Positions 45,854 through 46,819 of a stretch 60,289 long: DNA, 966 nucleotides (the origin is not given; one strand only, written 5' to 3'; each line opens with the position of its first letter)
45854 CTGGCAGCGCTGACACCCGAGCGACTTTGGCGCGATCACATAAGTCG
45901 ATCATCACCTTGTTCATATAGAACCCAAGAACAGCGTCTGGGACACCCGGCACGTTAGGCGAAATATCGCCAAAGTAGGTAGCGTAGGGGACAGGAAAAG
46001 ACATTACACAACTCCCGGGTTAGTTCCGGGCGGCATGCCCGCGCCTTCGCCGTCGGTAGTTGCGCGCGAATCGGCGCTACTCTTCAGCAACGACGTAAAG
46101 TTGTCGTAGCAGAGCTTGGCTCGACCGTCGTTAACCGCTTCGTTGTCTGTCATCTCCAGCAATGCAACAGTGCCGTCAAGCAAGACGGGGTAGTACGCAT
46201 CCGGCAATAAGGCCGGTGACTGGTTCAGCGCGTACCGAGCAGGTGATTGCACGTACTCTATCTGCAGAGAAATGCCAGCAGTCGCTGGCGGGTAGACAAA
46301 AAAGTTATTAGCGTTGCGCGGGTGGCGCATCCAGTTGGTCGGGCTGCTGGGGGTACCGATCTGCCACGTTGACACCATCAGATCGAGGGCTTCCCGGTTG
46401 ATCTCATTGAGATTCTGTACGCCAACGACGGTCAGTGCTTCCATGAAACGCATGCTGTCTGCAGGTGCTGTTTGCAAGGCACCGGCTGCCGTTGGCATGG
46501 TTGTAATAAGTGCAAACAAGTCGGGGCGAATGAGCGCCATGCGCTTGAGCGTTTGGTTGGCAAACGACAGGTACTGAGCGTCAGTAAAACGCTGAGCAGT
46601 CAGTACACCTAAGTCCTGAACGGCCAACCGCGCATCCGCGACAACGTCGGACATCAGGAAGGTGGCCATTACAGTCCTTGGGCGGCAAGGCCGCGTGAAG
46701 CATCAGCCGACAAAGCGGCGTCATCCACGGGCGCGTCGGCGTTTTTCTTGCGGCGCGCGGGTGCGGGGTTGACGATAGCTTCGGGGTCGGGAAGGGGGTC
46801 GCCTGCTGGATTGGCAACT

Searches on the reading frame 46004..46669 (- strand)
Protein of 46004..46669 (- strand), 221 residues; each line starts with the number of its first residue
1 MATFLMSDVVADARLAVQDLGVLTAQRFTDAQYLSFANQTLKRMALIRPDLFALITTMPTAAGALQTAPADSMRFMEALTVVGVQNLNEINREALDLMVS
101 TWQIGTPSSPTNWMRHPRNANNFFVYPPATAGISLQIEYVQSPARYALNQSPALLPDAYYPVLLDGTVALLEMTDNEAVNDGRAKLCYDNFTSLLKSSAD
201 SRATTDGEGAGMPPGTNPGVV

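Call 26: search_protein_families(library=phrogs, proteins=[window:46004-46669:-], max_evalue=0.001)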
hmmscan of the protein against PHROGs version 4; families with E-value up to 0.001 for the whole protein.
window:46004-46669:- (221 aa): 3 families
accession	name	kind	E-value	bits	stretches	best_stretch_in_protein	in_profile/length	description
phrog_399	-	head and packaging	1.8e-22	81.1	1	7-203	5-205/220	structural protein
phrog_23601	-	unknown function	6.3e-15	56.1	2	1-66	1-64/115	-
phrog_10775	-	tail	0.00069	20.4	1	99-194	116-213/237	tail protein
